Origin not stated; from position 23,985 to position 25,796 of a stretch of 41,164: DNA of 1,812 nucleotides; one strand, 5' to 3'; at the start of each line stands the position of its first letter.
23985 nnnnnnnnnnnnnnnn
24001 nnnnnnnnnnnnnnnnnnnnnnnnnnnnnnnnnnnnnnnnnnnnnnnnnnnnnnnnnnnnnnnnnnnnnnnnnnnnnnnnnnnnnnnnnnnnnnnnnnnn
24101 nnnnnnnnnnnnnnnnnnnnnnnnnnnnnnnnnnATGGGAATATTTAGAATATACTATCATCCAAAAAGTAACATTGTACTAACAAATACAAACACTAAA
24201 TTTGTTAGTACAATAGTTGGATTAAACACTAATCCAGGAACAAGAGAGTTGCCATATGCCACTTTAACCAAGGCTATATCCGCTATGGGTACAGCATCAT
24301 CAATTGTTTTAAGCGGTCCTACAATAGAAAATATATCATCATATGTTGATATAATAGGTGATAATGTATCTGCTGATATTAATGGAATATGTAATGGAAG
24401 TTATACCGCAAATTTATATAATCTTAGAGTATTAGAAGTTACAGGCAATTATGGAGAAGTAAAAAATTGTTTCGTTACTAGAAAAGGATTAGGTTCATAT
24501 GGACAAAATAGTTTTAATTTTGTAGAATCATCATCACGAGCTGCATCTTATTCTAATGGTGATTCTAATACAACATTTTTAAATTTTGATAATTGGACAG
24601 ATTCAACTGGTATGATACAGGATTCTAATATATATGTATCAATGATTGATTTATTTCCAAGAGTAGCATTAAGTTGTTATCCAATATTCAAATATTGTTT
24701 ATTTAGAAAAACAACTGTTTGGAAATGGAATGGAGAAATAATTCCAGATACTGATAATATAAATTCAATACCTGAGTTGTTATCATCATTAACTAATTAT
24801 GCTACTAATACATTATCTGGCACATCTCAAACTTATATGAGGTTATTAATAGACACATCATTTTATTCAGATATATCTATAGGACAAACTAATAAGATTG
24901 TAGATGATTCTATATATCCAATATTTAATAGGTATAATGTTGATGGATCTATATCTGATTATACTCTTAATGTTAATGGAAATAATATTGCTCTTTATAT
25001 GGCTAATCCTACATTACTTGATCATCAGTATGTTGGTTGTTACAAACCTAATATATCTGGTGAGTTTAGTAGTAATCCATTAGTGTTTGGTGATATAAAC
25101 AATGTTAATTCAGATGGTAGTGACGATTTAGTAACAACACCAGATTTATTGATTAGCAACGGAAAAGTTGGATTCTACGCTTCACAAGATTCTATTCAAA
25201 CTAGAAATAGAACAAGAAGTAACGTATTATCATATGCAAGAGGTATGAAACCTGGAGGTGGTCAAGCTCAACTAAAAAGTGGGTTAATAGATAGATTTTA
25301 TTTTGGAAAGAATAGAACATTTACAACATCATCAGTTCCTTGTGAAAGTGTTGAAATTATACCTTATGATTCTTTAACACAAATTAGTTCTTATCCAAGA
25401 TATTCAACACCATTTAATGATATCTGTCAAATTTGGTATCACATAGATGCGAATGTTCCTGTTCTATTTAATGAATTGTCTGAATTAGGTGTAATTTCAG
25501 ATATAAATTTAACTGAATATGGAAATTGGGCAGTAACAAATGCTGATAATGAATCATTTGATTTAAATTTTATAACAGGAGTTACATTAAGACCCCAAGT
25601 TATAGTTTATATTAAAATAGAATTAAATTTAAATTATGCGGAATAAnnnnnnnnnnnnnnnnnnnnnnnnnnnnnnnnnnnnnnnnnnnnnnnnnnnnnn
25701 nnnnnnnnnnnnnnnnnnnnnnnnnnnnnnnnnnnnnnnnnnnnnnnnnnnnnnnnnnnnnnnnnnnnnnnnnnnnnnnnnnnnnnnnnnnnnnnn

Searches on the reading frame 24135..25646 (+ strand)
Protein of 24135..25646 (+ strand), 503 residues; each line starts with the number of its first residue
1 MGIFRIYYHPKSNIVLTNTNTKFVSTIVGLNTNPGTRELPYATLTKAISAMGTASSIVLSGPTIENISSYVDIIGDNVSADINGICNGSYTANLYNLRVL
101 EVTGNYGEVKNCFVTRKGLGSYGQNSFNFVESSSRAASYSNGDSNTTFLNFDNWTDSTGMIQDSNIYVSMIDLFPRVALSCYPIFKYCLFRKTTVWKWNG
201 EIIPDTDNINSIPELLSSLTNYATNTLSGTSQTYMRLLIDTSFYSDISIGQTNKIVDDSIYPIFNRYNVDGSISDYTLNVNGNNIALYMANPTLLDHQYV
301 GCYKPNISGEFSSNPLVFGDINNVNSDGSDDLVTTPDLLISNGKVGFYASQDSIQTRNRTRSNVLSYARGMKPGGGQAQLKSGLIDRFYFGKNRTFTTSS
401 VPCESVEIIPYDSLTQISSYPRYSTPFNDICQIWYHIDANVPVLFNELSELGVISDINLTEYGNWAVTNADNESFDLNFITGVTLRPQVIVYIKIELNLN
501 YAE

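Call 10: search_protein_families(library=phrogs, proteins=[window:24135-25646:+], max_evalue=0.001)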
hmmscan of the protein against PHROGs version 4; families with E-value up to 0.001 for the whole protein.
window:24135-25646:+ (503 aa): 0 families

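Call 32: search_protein_families(library=pfam, proteins=[window:24135-25646:+], max_evalue=0.01)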
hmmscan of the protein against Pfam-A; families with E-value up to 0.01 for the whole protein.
window:24135-25646:+ (503 aa): 1 family
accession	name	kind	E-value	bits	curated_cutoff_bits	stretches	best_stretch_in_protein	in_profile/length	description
PF07602.17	DUF1565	-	0.006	16.4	20.3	0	28-60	2-34/257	Protein of unknown function (DUF1565)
